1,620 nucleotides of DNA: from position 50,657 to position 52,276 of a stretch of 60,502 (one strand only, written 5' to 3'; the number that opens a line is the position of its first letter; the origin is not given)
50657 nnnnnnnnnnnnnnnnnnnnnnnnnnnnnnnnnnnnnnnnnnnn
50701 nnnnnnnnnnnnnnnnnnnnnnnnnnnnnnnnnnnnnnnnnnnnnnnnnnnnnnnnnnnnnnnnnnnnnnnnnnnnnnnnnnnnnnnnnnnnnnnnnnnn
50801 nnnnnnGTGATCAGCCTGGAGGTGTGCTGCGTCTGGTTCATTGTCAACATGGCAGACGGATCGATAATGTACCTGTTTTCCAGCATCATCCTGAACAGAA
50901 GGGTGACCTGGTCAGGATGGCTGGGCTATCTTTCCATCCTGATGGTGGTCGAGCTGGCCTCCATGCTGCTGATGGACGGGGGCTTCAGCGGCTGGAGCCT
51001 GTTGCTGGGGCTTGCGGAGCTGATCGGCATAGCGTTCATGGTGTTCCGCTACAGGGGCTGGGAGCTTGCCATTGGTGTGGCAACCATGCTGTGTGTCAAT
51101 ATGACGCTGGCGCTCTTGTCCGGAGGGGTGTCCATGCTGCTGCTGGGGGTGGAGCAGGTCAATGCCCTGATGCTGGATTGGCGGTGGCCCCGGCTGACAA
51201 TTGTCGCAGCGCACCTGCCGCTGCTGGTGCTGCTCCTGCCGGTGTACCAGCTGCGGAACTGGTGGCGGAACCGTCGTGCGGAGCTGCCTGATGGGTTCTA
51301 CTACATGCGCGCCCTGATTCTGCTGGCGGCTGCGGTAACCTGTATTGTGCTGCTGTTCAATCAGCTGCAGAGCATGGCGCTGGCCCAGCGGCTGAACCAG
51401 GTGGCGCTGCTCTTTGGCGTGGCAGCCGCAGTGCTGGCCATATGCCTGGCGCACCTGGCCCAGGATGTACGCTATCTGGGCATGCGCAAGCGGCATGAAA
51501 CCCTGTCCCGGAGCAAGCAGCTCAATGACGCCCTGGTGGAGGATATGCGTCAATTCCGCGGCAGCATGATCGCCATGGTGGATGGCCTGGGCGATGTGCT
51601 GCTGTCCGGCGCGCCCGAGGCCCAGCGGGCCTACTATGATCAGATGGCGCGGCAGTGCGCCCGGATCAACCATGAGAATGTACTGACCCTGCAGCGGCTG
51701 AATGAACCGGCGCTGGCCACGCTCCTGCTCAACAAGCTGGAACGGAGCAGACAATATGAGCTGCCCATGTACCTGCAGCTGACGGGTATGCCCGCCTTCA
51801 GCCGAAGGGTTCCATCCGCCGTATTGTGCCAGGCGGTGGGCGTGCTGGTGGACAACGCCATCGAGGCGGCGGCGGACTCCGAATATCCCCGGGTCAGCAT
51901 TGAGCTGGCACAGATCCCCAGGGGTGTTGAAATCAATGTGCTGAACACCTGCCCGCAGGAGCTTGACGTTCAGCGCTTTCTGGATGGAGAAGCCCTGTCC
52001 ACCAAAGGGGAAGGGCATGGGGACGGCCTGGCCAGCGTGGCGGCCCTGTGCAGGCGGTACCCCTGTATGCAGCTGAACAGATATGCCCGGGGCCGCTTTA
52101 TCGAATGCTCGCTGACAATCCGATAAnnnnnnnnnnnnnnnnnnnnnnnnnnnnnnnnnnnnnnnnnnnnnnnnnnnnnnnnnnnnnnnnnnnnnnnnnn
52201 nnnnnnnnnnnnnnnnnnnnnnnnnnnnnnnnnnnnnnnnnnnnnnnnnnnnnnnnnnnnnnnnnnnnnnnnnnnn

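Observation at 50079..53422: LytTR regulator with two tandem AgrC-like kinases whose catalytic defects are reciprocal (one H-box-dead, one ATP-site-dead)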

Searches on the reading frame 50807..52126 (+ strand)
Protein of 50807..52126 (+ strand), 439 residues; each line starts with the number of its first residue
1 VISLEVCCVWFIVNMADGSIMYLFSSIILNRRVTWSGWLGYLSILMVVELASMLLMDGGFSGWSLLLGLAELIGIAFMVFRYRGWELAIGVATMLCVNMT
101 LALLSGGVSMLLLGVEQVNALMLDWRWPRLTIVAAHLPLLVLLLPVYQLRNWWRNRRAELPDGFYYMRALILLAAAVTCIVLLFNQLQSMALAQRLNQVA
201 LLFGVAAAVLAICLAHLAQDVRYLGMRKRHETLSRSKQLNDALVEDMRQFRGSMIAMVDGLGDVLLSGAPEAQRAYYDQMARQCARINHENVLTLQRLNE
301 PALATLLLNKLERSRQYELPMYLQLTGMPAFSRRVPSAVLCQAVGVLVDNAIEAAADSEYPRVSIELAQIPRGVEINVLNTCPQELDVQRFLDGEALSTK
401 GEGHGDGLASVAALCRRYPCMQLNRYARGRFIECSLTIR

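Call 3: search_protein_families(library=pfam, proteins=[window:50807-52126:+], max_evalue=1)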
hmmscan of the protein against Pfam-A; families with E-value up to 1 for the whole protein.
window:50807-52126:+ (439 aa): 3 families
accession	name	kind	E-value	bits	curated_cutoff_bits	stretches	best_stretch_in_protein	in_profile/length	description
PF14501.12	HATPase_c_5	-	4e-08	33.6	22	1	340-424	6-87/102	GHKL domain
PF02518.31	HATPase_c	-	0.0015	19.4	26.4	1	340-417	6-86/111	Histidine kinase-, DNA gyrase B-, and HSP90-like ATPase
PF14015.11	DUF4231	-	0.18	12.7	24.7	1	151-237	4-85/103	Protein of unknown function (DUF4231)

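Call 4: search_protein_families(library=ncbifam, proteins=[window:50807-52126:+], max_evalue=1)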
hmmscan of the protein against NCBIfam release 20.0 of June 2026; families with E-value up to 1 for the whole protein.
window:50807-52126:+ (439 aa): 6 families
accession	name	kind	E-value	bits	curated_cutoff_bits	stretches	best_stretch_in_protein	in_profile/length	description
NF046015.1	HisKinAgrCStaph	equivalog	3.6e-12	46.2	500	1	20-411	8-389/414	quorum-sensing sensor histidine kinase AgrC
NF008298.1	PRK11086.1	subfamily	1.5e-09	36.9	520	1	288-411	371-496/529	DcuS/MalK family sensor histidine kinase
NF011627.0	PRK15053.1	equivalog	0.0098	14.5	656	1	297-413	389-512/552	sensor histidine kinase DpiB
NF038334.1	malate_HK_MalK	exception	0.083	11.5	800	1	297-410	380-495/533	malate sensor histidine kinase MalK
NF033480.1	bifunc_MprF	equivalog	0.1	10.8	600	1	65-212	90-243/841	bifunctional lysylphosphatidylglycerol flippase/synthetase MprF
NF009585.0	PRK13024.1-5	equivalog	0.81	7.5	1037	1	166-260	511-599/993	protein translocase subunit SecDF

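Call 6: search_solved_structures(query=window:50807-52126:+, max_evalue=1, show_alignments=3)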
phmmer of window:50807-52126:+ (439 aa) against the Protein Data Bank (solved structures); distinct sequences matched with E-value up to 1: 3.
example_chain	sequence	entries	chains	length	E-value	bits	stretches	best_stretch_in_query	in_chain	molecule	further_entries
6e52_A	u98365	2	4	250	1.9e-11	46.9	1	216-416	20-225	Staphylococcus aureus AgrC histidine kinase module fused to Saccharomyces cerevisiae GCN4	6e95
4bxi_A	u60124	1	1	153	2.4e-09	40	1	301-417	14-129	ACCESSORY GENE REGULATOR PROTEIN C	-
7tgh_3H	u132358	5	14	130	0.53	12.5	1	240-297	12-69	Transmembrane protein, putative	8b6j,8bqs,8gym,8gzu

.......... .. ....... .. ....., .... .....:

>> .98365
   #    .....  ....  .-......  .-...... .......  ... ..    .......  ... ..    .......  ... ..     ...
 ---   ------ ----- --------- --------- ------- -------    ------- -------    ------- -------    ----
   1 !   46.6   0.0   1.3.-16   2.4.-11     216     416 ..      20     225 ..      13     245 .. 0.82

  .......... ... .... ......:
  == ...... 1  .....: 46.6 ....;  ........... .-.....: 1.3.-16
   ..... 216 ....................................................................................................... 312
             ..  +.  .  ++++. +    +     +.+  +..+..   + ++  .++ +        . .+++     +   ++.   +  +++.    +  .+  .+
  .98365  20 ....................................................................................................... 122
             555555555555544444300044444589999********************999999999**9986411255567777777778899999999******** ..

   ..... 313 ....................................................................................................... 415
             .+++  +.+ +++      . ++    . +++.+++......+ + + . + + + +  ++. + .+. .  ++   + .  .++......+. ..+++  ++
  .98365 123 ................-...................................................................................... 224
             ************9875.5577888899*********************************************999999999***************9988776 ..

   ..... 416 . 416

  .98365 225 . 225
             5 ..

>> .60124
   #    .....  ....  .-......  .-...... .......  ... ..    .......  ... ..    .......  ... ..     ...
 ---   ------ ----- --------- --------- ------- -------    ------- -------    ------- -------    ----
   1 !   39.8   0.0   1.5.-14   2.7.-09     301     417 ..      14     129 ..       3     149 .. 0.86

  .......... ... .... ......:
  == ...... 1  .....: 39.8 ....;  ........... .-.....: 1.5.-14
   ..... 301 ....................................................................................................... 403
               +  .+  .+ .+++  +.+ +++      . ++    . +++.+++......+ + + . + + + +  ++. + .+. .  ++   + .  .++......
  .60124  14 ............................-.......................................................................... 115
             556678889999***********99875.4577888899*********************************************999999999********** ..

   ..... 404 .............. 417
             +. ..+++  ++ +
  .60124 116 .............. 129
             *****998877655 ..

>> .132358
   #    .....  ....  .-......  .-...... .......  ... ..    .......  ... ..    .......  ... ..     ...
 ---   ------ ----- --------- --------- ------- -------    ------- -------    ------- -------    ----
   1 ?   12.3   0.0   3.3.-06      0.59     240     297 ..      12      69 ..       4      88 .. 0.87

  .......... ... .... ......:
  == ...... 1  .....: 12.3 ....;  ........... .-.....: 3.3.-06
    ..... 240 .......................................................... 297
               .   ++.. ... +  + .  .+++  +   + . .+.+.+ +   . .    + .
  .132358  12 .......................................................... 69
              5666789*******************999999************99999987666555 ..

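Call 8: find_homologous_proteins(query=window:50807-52126:+)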
Query window:50807-52126:+ (439 aa): 9 proteins with E <= 0.001 among 8000 candidates.
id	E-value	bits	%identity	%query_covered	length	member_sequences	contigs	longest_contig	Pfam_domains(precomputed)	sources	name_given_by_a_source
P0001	1.1e-277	939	96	100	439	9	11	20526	PF14501.13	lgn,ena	-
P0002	4.5e-223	759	77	100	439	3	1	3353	PF14501.13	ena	-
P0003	1.7e-132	461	50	100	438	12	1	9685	PF14501.13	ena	-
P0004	9.4e-128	445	51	100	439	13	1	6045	PF14501.13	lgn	-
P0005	3.3e-125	437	49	100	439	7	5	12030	PF14501.13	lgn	-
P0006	3.9e-122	426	48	98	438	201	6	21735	PF14501.13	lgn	-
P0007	7.5e-122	426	48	98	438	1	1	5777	PF14501.13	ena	-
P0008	2.7e-113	397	46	98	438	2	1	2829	PF14501.13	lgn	-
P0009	8.7e-4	37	18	51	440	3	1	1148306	PF14501.13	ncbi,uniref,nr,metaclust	ncbi:GHKL domain protein [Clostridium argentinense CDC 2741]|uniref:GHKL domain protein n=2 Tax=Clos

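Call 12: find_encoding_contigs(protein=P0006, flank=6000, max_places=3)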
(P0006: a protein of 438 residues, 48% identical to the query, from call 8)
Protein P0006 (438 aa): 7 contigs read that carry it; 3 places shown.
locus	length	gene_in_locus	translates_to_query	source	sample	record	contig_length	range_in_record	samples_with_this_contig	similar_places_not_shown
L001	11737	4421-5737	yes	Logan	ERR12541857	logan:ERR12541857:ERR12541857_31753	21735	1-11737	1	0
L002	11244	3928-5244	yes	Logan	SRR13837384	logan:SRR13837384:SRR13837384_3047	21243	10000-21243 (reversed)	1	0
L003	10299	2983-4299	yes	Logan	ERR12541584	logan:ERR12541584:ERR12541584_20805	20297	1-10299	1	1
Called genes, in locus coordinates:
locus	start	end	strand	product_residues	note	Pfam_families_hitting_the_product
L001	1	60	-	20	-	?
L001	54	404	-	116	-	PF04327:Peptidase_Prp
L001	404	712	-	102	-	PF00829:Ribosomal_L21p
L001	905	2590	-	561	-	PF02878:PGM_PMM_I, PF02879:PGM_PMM_II, PF02880:PGM_PMM_III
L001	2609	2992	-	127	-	PF00903:Glyoxalase, PF13468:Glyoxalase_3, PF13669:Glyoxalase_4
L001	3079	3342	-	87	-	PF01649:Ribosomal_S20p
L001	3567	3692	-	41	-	-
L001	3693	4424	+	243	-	PF00072:Response_reg, PF04397:LytTR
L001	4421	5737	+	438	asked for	PF14501:HATPase_c_5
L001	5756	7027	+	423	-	-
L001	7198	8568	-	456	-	-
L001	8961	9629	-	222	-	PF08032:SpoU_sub_bind (weak), PF22435:MRM3-like_sub_bind, PF00588:SpoU_methylase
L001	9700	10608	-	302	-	PF04657:DMT_YdcZ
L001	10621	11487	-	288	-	PF02588:YitT_membrane, PF19700:DUF6198, PF10035:DUF2179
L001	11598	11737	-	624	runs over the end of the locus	PF01541:GIY-YIG (weak), PF27096:UvrC_M, PF02151:UVR, PF22920:UvrC_RNaseH, PF08459:UvrC_RNaseH_dom, PF00633:HHH (faint), PF12826:HHH_2 (weak), PF14520:HHH_5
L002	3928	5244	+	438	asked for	PF14501:HATPase_c_5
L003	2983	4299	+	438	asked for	PF14501:HATPase_c_5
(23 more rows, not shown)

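Call 13: find_encoding_contigs(protein=P0005, flank=6000, max_places=3)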
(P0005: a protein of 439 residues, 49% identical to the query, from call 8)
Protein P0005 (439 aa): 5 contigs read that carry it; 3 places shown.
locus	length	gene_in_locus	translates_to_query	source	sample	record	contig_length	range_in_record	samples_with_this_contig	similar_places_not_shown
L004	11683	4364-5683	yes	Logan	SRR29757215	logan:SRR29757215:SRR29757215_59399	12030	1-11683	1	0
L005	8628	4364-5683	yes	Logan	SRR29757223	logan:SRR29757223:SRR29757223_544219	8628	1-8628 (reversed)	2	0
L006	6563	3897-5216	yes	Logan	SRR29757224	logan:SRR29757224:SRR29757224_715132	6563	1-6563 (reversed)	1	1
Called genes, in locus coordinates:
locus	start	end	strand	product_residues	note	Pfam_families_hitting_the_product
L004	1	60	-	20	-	?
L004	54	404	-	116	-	PF04327:Peptidase_Prp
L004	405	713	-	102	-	PF00829:Ribosomal_L21p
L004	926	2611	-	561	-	PF02878:PGM_PMM_I, PF02879:PGM_PMM_II, PF02880:PGM_PMM_III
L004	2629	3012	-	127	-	PF00903:Glyoxalase, PF13468:Glyoxalase_3 (weak), PF13669:Glyoxalase_4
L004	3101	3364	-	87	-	PF01649:Ribosomal_S20p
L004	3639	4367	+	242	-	PF00072:Response_reg, PF04397:LytTR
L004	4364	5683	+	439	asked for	PF14501:HATPase_c_5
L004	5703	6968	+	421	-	-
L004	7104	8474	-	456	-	-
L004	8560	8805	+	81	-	-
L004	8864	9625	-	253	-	PF22435:MRM3-like_sub_bind, PF08032:SpoU_sub_bind, PF00588:SpoU_methylase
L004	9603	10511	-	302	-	PF04657:DMT_YdcZ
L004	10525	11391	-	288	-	PF02588:YitT_membrane, PF19700:DUF6198, PF10035:DUF2179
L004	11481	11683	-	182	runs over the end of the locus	?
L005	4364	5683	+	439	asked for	PF14501:HATPase_c_5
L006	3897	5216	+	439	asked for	PF14501:HATPase_c_5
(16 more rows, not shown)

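Call 14: find_encoding_contigs(protein=P0003, flank=6000, max_places=2)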
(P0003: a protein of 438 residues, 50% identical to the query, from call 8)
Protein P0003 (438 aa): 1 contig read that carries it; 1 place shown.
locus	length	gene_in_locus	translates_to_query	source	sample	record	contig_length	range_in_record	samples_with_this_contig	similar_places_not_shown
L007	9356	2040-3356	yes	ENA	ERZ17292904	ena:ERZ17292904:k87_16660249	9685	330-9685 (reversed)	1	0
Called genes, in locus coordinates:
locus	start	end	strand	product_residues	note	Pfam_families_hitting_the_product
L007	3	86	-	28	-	?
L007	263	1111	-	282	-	-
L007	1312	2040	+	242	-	PF00072:Response_reg, PF04397:LytTR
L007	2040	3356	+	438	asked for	PF14501:HATPase_c_5 (weak)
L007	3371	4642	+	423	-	-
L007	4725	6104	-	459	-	-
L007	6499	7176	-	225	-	PF08032:SpoU_sub_bind (weak), PF22435:MRM3-like_sub_bind, PF00588:SpoU_methylase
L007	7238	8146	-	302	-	PF04657:DMT_YdcZ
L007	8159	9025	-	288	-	PF02588:YitT_membrane, PF19700:DUF6198, PF10035:DUF2179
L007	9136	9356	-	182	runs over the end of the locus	?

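Call 17: find_encoding_contigs(protein=P0001, flank=8000, max_places=4)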
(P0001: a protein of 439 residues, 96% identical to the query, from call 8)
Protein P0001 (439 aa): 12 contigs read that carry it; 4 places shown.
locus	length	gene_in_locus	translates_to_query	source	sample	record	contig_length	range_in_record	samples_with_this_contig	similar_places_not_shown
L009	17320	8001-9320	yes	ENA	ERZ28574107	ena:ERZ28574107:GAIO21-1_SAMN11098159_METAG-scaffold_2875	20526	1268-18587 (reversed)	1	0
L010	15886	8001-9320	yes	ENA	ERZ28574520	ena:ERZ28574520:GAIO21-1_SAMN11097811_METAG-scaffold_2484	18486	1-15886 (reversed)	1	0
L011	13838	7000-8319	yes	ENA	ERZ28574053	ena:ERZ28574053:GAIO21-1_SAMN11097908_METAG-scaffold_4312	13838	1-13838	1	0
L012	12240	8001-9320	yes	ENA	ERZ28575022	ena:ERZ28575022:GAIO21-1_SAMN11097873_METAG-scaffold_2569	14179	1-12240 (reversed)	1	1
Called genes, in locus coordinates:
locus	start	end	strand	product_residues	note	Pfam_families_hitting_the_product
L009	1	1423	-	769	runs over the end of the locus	-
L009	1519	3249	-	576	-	PF13306:LRR_5, PF13855:LRR_8 (faint), PF13306:LRR_5, PF19789:DUF6273 (faint)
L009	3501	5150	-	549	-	PF25390:WD40_RLD, PF00415:RCC1 (faint), PF13540:RCC1_2 (weak), PF25390:WD40_RLD, PF13540:RCC1_2, PF25390:WD40_RLD, PF13540:RCC1_2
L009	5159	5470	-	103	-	-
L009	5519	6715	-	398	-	-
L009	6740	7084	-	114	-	-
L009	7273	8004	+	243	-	PF00072:Response_reg, PF04397:LytTR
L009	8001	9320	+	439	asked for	PF14501:HATPase_c_5 (weak)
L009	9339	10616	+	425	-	-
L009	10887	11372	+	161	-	-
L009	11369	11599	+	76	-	-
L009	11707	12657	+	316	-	PF17989:ALP_N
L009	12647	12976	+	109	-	-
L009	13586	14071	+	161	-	-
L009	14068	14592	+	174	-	PF02518:HATPase_c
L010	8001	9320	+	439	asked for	PF14501:HATPase_c_5 (weak)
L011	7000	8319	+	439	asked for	PF14501:HATPase_c_5 (weak)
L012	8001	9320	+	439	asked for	PF14501:HATPase_c_5 (weak)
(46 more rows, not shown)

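Call 22: find_related_loci(query=A3, collection=genome_contigs, flank=6000)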
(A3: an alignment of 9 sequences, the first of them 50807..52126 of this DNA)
Query A3 (439 aa) in genome_contigs; peptide patterns used: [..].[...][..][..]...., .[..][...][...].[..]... (x = any residue, [..] = any of these).
38 stretches matched a pattern; 2 encode a relative of the query (tblastn E <= 1e-3); 2 distinct loci.
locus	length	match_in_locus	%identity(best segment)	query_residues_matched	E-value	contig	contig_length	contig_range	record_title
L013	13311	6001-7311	51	1-438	3e-134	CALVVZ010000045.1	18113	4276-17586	MAG: uncultured Clostridia bacterium isolate BRZ_BV__bin18 genome assembly, contig: BRZ_BV__NODE_2931_length_18113_cov_4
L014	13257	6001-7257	51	16-435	3e-122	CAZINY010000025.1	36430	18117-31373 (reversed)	MAG TPA_asm: uncultured Oscillospiraceae bacterium isolate SRP239243_co2_420 genome assembly, contig: NODE_1601_length_3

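Call 26: find_encoding_contigs(protein=P0009, flank=6000, max_places=1)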
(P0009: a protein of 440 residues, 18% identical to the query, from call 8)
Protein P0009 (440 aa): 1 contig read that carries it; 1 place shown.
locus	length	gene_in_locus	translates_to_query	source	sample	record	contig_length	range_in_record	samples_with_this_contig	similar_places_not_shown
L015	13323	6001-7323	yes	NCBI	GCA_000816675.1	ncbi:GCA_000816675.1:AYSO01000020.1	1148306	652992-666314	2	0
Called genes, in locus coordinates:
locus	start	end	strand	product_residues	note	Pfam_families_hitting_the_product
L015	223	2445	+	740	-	PF03412:Peptidase_C39, PF00664:ABC_membrane, PF00005:ABC_tran, PF02463:SMC_N (weak)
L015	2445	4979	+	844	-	PF25917:BSH_RND (faint), PF25887:HB_LcnD, PF26002:Beta-barrel_AprE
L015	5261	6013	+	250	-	PF00072:Response_reg, PF04397:LytTR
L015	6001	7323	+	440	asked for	PF14501:HATPase_c_5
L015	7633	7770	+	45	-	-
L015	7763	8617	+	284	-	PF13187:Fer4_9 (faint), PF12838:Fer4_7 (faint), PF12797:Fer4_2 (faint), PF12801:Fer4_5, PF13237:Fer4_10 (weak), PF00037:Fer4 (weak)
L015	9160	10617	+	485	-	PF00512:HisKA, PF02518:HATPase_c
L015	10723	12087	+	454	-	PF12229:PG_binding_4, PF04294:VanW, PF07501:G5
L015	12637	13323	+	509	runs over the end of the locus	-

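Call 43: search_protein_representatives(alignment_id=A4)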
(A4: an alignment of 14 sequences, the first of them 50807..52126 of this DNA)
Query: 14 sequences, 438 profile positions. Proteins with E-value up to 0.001 (for the whole library): 2694; up to 1e-10: 612; up to 1e-30: 71. The best 150 are listed.
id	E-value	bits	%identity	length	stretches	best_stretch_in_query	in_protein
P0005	2.0e-208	709.2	-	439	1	1-438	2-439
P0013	1.6e-177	607.4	-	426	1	2-438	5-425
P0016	3.0e-132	458.2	-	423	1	6-438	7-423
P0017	1.1e-108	380.5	-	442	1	19-438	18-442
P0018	1.4e-92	327.5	-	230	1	209-438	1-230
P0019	1.1e-91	324.5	-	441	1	20-436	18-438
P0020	5.5e-83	295.8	-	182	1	257-438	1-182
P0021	1.6e-74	268.0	-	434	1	8-437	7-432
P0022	1.3e-72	261.7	-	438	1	9-435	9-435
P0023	4.0e-72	260.0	-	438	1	12-436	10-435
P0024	4.6e-69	250.0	-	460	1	13-438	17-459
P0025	7.9e-69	249.2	-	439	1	7-436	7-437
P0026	1.9e-67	244.6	-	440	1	24-436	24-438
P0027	2.4e-67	244.3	-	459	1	10-437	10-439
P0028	1.2e-64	235.4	-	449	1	76-435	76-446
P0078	1.4e-39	152.8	-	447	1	18-437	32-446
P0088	1.9e-27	112.8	-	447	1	73-436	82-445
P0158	5.3e-17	78.4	-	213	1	230-384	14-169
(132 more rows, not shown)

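Call 45: find_encoding_contigs(protein=P0017, flank=5000, max_places=2)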
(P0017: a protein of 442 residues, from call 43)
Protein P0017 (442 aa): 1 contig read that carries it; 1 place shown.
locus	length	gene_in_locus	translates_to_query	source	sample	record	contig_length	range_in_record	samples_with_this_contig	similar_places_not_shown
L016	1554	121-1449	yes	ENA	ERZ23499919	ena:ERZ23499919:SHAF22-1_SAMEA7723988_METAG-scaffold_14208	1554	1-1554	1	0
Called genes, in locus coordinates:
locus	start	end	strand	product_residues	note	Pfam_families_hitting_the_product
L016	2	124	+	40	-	?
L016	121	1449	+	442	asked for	-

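Call 49: find_encoding_contigs(protein=P0088, flank=5000, max_places=2)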
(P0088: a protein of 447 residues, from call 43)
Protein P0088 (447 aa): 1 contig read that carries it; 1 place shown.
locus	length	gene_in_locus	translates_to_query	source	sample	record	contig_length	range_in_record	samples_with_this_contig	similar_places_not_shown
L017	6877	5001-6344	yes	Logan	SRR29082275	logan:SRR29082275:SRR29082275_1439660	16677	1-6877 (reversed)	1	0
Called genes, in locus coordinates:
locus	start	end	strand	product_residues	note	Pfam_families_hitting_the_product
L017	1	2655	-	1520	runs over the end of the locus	PF00498:FHA, PF16697:Yop-YscD_cpl (weak), PF00910:RNA_helicase (faint), PF01580:FtsK_SpoIIIE, PF00004:AAA (faint), PF01637:ATPase_2 (faint), PF13401:AAA_22 (weak), PF01580:FtsK_SpoIIIE, +4 more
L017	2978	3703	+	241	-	PF00072:Response_reg, PF04397:LytTR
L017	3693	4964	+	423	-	-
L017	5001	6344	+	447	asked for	PF14501:HATPase_c_5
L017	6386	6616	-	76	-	-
